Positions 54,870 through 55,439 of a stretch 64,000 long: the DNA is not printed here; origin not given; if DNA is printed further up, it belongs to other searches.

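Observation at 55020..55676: Tandem TatA-like and TatB-like proteins each fused to a C-terminal zinc ribbon, without tatC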

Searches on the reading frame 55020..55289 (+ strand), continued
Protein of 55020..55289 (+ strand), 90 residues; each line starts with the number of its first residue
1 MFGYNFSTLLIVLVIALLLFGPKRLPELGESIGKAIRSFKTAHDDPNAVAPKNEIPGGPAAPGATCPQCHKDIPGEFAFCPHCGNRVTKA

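Call 25: search_protein_representatives(alignment_id=A1)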
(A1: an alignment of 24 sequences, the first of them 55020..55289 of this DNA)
Query: 24 sequences, 90 profile positions. Proteins with E-value up to 0.001 (for the whole library): 26059; up to 1e-10: 242; up to 1e-30: 4. The best 150 are listed.
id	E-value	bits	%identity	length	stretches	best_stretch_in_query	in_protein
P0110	6.1e-46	170.8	-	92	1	1-89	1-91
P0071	1.1e-45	170.0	-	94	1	1-89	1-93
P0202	4.9e-36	139.1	-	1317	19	40-88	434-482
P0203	1.5e-33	131.1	-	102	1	1-88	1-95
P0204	3.3e-30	120.4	-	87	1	1-64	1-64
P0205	6.3e-28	113.1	-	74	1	1-67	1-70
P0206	2.7e-26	107.9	-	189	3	3-84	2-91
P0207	6.9e-24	100.2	-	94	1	1-53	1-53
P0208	1.4e-23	99.2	-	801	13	55-87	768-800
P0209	1.4e-23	99.2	-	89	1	1-56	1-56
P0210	9.8e-23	96.5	-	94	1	1-59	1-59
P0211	6.3e-22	93.9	-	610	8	36-87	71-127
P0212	6.6e-22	93.8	-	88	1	1-89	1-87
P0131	9.2e-22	93.3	-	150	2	1-88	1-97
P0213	3.4e-21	91.5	-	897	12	54-87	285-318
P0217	3.2e-19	85.2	-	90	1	1-88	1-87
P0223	4.1e-16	75.2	-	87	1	1-88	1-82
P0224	5.4e-16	74.9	-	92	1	5-87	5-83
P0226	6.8e-16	74.5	-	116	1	8-88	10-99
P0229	1.4e-15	73.5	-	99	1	1-89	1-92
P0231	2.5e-15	72.7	-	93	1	7-86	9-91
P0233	4.4e-15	71.9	-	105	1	7-88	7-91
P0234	4.7e-15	71.8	-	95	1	2-88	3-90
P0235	4.8e-15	71.8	-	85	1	8-89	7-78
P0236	6.0e-15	71.5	-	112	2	2-64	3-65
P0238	7.1e-15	71.3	-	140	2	1-89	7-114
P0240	1.3e-14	70.5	-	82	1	8-87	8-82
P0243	1.8e-14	69.9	-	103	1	1-87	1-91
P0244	1.9e-14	69.9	-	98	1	8-88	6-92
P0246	2.1e-14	69.8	-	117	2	3-87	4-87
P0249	4.2e-14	68.8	-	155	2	10-87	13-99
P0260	1.1e-13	67.4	-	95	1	1-87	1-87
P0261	1.2e-13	67.4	-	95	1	3-87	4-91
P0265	2.0e-13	66.6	-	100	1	1-89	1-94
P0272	3.2e-13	65.9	-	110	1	2-87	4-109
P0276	3.7e-13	65.8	-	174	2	7-87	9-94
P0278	5.4e-13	65.2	-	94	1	8-88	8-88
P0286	9.3e-13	64.5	-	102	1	9-85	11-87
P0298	2.1e-12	63.4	-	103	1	9-89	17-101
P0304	3.2e-12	62.8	-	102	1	2-88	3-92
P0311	4.3e-12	62.3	-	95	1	9-88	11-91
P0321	5.6e-12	62.0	-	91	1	10-87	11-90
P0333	9.3e-12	61.3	-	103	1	2-85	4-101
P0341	1.3e-11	60.8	-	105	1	8-86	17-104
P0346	1.5e-11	60.6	-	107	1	6-89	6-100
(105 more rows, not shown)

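Call 27: list_cluster_members(proteins=[P0217, P0223, P0224, P0226, P0229, P0233, P0236, P0238, P0246, P0272])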
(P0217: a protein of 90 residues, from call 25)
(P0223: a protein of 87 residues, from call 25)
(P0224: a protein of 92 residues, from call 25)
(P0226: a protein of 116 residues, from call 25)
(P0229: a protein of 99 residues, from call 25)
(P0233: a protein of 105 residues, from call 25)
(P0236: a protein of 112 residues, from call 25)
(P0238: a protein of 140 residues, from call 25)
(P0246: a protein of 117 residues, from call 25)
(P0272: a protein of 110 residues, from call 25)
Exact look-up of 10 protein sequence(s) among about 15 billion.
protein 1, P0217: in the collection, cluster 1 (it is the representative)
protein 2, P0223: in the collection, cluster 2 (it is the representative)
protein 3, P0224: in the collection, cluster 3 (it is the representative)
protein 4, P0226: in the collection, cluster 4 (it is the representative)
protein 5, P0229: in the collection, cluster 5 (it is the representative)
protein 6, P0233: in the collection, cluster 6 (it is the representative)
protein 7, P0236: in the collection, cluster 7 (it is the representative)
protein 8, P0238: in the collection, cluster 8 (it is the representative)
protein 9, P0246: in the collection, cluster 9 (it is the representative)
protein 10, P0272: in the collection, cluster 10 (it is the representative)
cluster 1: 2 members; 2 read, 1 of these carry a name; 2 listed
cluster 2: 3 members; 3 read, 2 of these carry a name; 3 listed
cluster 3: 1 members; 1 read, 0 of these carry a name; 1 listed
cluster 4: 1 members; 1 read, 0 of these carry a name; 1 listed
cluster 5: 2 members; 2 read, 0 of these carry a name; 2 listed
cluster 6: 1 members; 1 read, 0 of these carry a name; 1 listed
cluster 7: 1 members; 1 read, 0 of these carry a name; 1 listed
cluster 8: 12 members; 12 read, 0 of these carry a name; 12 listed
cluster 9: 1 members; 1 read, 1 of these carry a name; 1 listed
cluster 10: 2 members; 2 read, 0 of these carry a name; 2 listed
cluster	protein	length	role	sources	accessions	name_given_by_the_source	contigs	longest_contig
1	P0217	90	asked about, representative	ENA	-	-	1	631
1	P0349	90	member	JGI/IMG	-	sec-independent protein translocase protein TatA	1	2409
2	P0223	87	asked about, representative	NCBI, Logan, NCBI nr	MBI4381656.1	MAG: twin-arginine translocase TatA/TatE family subunit [candidate division NC10 ... | twin-arginine translocase TatA/TatE family subunit [candidate division NC10 bacterium]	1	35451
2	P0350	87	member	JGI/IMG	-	sec-independent protein translocase protein TatA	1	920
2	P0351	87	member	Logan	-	-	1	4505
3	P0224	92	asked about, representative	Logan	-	-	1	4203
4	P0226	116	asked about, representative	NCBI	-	-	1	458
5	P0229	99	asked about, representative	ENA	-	-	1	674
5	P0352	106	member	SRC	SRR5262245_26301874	-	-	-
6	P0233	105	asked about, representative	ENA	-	-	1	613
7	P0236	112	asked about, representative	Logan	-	-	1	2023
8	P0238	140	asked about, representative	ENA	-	-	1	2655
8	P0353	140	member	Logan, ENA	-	-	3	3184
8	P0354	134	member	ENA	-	-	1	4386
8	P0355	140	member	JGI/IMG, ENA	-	-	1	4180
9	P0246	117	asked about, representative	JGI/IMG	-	sec-independent protein translocase protein TatA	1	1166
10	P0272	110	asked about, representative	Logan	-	-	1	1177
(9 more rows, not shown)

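Call 30: find_encoding_contigs(protein=P0223, flank=10000, max_places=3)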
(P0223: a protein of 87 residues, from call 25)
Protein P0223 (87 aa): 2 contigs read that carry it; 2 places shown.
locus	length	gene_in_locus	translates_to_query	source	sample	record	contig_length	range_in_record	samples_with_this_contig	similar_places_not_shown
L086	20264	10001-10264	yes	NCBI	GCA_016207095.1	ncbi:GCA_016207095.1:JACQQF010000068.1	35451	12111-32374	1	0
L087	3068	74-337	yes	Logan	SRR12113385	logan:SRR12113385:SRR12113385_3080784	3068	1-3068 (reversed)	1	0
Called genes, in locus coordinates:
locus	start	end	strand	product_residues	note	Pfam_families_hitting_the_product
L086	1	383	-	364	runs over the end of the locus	PF03462:PCRF, PF00472:RF-1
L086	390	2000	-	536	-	PF20154:LNT_N, PF00795:CN_hydrolase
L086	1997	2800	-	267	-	PF01148:CTP_transf_1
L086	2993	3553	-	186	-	PF01765:RRF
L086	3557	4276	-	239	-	PF00696:AA_kinase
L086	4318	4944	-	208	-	PF00889:EF_TS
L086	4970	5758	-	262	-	PF00318:Ribosomal_S2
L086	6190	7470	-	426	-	PF01960:ArgJ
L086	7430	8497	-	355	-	PF01118:Semialdhyde_dh, PF22698:Semialdhyde_dhC_1, PF02774:Semialdhyde_dhC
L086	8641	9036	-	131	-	PF00380:Ribosomal_S9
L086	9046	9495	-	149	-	PF00572:Ribosomal_L13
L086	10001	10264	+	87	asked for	PF02416:TatA_B_E, PF13248:Zn_ribbon_3 (faint)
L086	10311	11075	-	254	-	PF03309:Pan_kinase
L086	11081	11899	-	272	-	PF03099:BPL_LplA_LipB, PF16917:BPL_LplA_LipB_2, PF02237:BPL_C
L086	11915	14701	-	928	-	PF00133:tRNA-synt_1, PF01406:tRNA-synt_1e (faint), PF09334:tRNA-synt_1g, PF13603:tRNA-synt_1_2 (faint), PF09334:tRNA-synt_1g, PF08264:Anticodon_1, PF10458:Val_tRNA-synt_C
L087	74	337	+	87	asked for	PF02416:TatA_B_E, PF13248:Zn_ribbon_3 (faint)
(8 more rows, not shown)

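Call 39: predict_structure(alignment_id=A1)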
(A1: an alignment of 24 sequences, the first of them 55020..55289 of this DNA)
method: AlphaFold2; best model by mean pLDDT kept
length: 90 residues; sequences in the alignment: 24
mean_pLDDT: 65.8   pTM: 0.27
mean pLDDT of the five models: 65.8, 64.5, 63.5, 61.7, 60.9
residues with pLDDT >= 90: 6; 70-90: 31; 50-70: 35; < 50: 18
segments of 3 or more residues with pLDDT < 50: 47-62
pLDDT, mean of each block of 10 residues (from residue 1): 76 89 66 71 51 40 64 69 67
secondary structure, 60 per line:
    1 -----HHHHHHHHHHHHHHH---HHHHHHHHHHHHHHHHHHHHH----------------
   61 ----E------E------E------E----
elements in order: H6-20 H24-44

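Call 40: list_cluster_members(proteins=[P0235, P0240, P0249, P0276, P0304, P0321, P0333, P0341, P0265, P0243])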
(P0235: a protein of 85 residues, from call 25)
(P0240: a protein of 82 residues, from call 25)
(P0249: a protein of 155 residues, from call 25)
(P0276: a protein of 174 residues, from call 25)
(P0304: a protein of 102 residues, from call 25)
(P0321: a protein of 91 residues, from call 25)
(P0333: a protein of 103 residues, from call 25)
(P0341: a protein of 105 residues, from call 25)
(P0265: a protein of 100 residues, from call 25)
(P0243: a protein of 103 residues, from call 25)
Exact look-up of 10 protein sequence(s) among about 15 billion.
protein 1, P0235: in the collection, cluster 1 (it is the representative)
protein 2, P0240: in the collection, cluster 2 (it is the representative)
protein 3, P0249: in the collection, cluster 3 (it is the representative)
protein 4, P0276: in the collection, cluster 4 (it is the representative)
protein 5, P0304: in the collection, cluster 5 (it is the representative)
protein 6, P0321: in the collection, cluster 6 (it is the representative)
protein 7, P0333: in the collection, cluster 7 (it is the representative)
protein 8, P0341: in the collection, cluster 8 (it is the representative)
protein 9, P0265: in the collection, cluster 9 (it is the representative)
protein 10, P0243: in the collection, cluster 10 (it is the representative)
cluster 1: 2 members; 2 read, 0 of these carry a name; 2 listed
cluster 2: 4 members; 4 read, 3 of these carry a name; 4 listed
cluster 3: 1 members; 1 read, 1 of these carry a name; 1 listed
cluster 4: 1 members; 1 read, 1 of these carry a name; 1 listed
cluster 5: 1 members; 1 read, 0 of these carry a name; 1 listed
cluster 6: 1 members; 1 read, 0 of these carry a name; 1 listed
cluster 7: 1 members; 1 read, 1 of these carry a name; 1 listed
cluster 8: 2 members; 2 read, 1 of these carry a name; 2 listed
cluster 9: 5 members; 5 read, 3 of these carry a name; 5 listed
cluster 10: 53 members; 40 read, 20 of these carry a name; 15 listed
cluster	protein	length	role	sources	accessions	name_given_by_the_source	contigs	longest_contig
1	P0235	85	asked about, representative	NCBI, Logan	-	-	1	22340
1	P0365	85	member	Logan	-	-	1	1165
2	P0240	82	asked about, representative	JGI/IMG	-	sec-independent protein translocase protein TatA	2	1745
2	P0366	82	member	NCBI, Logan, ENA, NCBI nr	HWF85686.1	MAG TPA: twin-arginine translocase TatA/TatE family subunit [Vicinamibacterales bacterium] | twin-arginine translocase TatA/TatE family subunit [Vicinamibacterales bacterium]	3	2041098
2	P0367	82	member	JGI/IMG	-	sec-independent protein translocase protein TatA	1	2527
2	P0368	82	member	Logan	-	-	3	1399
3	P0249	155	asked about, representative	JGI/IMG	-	sec-independent protein translocase protein TatA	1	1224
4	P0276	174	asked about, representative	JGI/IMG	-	sec-independent protein translocase protein TatA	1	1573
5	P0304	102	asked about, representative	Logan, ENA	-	-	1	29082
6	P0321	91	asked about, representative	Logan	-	-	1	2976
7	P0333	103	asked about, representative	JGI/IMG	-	TatA/E family protein of Tat protein translocase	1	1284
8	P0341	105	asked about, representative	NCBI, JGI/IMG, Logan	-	sec-independent protein translocase protein TatA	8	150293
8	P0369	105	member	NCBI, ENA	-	-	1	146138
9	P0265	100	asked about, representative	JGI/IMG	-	-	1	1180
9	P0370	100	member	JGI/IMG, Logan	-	sec-independent protein translocase protein TatA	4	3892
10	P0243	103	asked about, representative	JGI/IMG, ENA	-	-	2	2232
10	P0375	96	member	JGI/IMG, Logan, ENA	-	sec-independent protein translocase protein TatA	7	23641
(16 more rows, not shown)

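Call 41: find_encoding_contigs(protein=P0366, flank=6000, max_places=1)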
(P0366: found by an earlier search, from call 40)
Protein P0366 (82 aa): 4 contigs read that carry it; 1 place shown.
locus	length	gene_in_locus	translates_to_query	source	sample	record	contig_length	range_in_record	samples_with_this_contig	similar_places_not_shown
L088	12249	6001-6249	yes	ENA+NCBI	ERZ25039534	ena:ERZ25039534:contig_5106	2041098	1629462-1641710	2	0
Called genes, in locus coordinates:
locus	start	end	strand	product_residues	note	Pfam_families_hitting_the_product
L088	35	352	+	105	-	PF00166:Cpn10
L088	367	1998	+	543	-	PF00118:Cpn60_TCP1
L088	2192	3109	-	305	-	PF03544:TonB_C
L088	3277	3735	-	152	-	-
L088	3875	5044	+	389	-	PF00890:FAD_binding_2 (weak), PF01134:GIDA (weak), PF01266:DAO (weak), PF01494:FAD_binding_3, PF01946:Thi4 (weak), PF07992:Pyr_redox_2 (weak), PF12831:FAD_oxidored (weak), PF13450:NAD_binding_8 (faint)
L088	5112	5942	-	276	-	PF00092:VWA, PF13519:VWA_2, PF13768:VWA_3 (weak)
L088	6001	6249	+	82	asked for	PF02416:TatA_B_E, PF12773:DZR (faint), PF13248:Zn_ribbon_3 (faint), PF24463:DUF7577 (weak), PF13240:Zn_Ribbon_1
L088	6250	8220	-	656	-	PF00009:GTP_EFTU, PF01926:MMR_HSR1 (weak), PF03144:GTP_EFTU_D2, PF25461:Beta-barrel_SelB, PF09106:WHD_2nd_SelB, PF09107:WHD_3rd_SelB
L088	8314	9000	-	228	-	-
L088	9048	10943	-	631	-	PF00082:Peptidase_S8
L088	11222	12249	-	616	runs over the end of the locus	PF13487:HD_5, PF01966:HD, PF01590:GAF, PF13185:GAF_2, PF13492:GAF_3 (weak)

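Call 42: find_encoding_contigs(protein=P0341, flank=6000, max_places=1)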
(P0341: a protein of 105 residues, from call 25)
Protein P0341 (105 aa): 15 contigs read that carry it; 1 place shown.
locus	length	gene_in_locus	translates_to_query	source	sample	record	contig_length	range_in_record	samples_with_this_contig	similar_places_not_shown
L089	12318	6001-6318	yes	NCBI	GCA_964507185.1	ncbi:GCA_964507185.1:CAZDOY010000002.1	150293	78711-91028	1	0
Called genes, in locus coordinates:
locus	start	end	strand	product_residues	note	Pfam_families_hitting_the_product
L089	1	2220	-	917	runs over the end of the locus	PF00923:TAL_FSA, PF00342:PGI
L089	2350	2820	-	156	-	PF02502:LacAB_rpiB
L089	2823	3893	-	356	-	PF00480:ROK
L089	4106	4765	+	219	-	PF00551:Formyl_trans_N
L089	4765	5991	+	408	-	PF00579:tRNA-synt_1b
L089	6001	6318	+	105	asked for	PF02416:TatA_B_E, PF12773:DZR (weak), PF13240:Zn_Ribbon_1 (weak), PF13248:Zn_ribbon_3 (weak)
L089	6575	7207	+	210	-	PF00571:CBS, PF01842:ACT, PF22190:TTHA0829-like_ACT (weak)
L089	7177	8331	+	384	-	PF00850:Hist_deacetyl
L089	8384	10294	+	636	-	PF16177:ACAS_N, PF00501:AMP-binding, PF13193:AMP-binding_C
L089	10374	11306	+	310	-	PF00753:Lactamase_B, PF12706:Lactamase_B_2 (faint)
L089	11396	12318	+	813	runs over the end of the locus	PF13302:Acetyltransf_3 (weak), PF00583:Acetyltransf_1 (weak), PF02629:CoA_binding, PF13380:CoA_binding_2, PF13607:Succ_CoA_lig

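Call 43: find_encoding_contigs(protein=P0375, flank=6000, max_places=1)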
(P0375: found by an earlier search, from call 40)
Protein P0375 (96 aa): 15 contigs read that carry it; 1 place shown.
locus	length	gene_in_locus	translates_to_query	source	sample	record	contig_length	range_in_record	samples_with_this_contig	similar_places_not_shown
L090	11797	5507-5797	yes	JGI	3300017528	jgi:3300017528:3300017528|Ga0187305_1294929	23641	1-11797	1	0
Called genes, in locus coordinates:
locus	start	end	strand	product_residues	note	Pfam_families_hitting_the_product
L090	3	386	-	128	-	?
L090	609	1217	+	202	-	-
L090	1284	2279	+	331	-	PF00753:Lactamase_B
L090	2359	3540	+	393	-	PF15902:Sortilin-Vps10 (faint), PF25852:DUF6242_C (faint)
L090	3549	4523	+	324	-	PF08450:SGL (faint), PF24684:Vgb_lyase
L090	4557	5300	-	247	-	PF03824:NicO (weak), PF13386:DsbD_2 (weak)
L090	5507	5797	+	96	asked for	PF02416:TatA_B_E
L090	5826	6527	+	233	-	PF09335:VTT_dom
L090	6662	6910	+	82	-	-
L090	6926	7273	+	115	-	-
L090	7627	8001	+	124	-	-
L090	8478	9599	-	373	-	PF13229:Beta_helix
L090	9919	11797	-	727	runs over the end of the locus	PF07676:PD40 (faint), PF03160:Calx-beta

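Call 58: search_solved_structures(query=A1, max_evalue=1)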
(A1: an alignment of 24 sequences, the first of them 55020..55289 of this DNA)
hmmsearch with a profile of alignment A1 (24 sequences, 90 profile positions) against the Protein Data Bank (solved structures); distinct sequences matched with E-value up to 1: 23.
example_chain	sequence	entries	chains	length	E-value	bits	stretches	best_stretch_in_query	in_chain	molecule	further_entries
7b7o_A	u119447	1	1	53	2.3e-11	47.1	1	1-49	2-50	Sec-independent protein translocase protein TATA, chloroplastic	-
2lzr_A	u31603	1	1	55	1.6e-10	44.5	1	1-48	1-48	Sec-independent protein translocase protein TatA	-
9e07_F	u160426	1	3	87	4.8e-10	42.9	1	9-66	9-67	Sec-independent protein translocase protein TatA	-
2mn7_A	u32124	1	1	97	5e-10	42.9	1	1-67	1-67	Sec-independent protein translocase protein TatA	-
2mn6_B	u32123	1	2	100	5.3e-10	42.8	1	1-67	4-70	Sec-independent protein translocase protein TatA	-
2lzs_A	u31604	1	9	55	2.3e-09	40.7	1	1-48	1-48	Sec-independent protein translocase protein TatA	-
9e03_B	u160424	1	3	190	3.2e-09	40.3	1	1-52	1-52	Twin-arginine translocase B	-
2l16_A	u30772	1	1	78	3.7e-08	36.9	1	6-58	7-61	Sec-independent protein translocase protein tatAd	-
9e02_F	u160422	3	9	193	1.3e-05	28.7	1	1-52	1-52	Sec-independent protein translocase protein TatB homolog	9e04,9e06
2mi2_A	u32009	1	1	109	0.0023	21.5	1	1-41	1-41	Sec-independent protein translocase protein TatB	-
9dzz_B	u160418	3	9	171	0.0064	20.1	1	1-40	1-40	Sec-independent protein translocase protein TatB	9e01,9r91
4ap4_A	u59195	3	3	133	0.034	17.8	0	57-88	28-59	E3 UBIQUITIN LIGASE RNF4 | E3 UBIQUITIN-PROTEIN LIGASE RNF4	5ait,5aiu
9sfa_A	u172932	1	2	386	0.083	16.5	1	51-89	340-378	Putative regulatory protein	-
5dm6_Z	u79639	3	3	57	0.11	16.1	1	57-84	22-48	50S ribosomal protein L32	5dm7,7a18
4v49_BZ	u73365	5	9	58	0.11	16.1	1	56-84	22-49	50S ribosomal protein L32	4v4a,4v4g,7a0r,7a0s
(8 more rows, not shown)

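Call 66: list_cluster_members(proteins=[P0231, P0234, P0244, P0260, P0261, P0278, P0286, P0298, P0311, P0346])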
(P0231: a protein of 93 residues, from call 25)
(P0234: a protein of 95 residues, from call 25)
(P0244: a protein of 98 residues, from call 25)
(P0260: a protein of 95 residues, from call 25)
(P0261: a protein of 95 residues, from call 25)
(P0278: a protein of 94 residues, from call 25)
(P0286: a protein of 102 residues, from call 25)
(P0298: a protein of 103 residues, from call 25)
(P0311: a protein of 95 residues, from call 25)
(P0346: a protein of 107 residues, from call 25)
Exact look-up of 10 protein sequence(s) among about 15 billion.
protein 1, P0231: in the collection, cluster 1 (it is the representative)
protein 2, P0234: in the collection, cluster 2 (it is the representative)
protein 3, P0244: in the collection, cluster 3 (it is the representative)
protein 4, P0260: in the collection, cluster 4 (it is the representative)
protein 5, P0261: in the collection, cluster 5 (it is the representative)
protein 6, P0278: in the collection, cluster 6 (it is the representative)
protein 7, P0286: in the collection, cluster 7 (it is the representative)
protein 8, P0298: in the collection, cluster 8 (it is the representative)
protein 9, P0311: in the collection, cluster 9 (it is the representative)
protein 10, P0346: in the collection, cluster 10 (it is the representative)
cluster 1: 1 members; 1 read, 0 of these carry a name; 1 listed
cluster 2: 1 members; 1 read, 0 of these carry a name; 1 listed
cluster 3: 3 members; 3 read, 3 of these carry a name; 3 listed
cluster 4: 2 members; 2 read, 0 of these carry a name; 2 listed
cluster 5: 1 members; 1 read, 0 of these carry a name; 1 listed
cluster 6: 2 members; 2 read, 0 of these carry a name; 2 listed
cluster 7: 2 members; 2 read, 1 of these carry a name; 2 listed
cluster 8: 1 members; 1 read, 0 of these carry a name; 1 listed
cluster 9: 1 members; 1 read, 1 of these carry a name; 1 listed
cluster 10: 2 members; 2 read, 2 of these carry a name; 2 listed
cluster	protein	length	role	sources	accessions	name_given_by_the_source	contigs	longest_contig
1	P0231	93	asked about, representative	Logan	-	-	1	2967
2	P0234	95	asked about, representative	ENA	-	-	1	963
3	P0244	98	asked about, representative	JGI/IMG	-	sec-independent protein translocase protein TatA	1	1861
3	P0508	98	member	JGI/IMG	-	sec-independent protein translocase protein TatA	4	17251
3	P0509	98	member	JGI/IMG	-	sec-independent protein translocase protein TatA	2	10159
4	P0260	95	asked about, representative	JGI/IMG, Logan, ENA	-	-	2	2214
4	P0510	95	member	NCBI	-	-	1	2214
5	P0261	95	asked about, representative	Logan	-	-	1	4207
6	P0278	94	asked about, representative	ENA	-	-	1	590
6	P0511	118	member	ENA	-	-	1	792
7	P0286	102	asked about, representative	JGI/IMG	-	sec-independent protein translocase protein TatA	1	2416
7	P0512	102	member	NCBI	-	-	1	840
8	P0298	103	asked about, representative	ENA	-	-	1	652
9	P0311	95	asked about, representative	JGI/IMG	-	sec-independent protein translocase protein TatA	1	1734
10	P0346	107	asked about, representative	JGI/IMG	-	sec-independent protein translocase protein TatA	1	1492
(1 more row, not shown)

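Call 67: find_encoding_contigs(protein=P0508, flank=5000, max_places=1)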
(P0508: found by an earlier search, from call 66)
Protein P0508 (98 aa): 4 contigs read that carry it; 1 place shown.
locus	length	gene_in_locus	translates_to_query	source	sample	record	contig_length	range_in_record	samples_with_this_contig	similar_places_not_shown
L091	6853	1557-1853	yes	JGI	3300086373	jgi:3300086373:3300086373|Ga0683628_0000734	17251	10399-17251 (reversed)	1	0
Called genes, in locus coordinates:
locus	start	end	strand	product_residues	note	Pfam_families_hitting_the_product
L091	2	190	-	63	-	?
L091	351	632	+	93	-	PF12728:HTH_17, PF13411:MerR_1 (weak)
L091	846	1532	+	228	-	PF09335:VTT_dom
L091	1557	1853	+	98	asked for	PF02416:TatA_B_E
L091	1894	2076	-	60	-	-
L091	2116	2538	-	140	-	PF07681:DoxX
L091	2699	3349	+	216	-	PF00389:2-Hacid_dh, PF02826:2-Hacid_dh_C, PF03807:F420_oxidored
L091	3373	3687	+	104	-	PF02826:2-Hacid_dh_C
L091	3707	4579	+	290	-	PF01633:Choline_kinase, PF01636:APH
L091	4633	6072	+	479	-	PF01551:Peptidase_M23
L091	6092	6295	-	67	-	-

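Call 68: find_encoding_contigs(protein=P0304, flank=5000, max_places=1)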
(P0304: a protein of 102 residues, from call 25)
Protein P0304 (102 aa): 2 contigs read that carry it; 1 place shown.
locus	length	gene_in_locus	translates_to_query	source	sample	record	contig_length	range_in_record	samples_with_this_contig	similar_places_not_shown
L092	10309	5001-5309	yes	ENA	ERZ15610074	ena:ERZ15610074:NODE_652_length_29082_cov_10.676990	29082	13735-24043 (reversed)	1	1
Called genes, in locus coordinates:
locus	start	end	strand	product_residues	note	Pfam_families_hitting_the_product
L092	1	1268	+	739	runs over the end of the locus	-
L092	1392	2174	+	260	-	-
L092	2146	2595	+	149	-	-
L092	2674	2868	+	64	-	-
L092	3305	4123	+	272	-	PF00142:Fer4_NifH (faint), PF01656:CbiA, PF06564:CBP_BcsQ (faint), PF09140:MipZ (weak), PF10609:ParA (weak), PF13614:AAA_31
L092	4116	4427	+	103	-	-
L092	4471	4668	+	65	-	-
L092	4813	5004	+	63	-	-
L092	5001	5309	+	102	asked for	PF02416:TatA_B_E, PF13240:Zn_Ribbon_1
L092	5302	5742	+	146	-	PF03692:CxxCxxCC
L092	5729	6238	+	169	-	-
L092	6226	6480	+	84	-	PF14354:Lar_restr_allev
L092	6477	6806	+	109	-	PF22525:H2TH_5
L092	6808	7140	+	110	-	PF25212:HVO_A0114 (weak)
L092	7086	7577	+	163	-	-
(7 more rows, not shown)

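Call 69: find_encoding_contigs(protein=P0235, flank=5000, max_places=1)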
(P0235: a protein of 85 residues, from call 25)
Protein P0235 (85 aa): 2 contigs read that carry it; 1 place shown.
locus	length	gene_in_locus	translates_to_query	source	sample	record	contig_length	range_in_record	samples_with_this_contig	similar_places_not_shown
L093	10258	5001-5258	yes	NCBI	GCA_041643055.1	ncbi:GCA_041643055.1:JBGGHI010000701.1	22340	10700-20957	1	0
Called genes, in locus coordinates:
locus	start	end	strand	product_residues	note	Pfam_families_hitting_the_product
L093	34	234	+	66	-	-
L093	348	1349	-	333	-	PF00196:GerE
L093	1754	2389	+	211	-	PF03168:LEA_2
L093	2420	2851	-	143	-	PF00582:Usp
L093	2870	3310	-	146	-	PF00582:Usp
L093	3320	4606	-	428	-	PF03601:Cons_hypoth698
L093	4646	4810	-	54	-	-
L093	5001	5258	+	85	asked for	PF02416:TatA_B_E, PF12773:DZR (weak), PF13248:Zn_ribbon_3 (weak), PF13240:Zn_Ribbon_1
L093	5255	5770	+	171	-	PF00578:AhpC-TSA, PF08534:Redoxin, PF13905:Thioredoxin_8 (weak)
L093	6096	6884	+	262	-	PF20112:DUF6502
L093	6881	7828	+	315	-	PF18914:DUF5666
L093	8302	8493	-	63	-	PF01583:APS_kinase (weak)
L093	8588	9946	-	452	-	PF14321:DUF4382 (weak)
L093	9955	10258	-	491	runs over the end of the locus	-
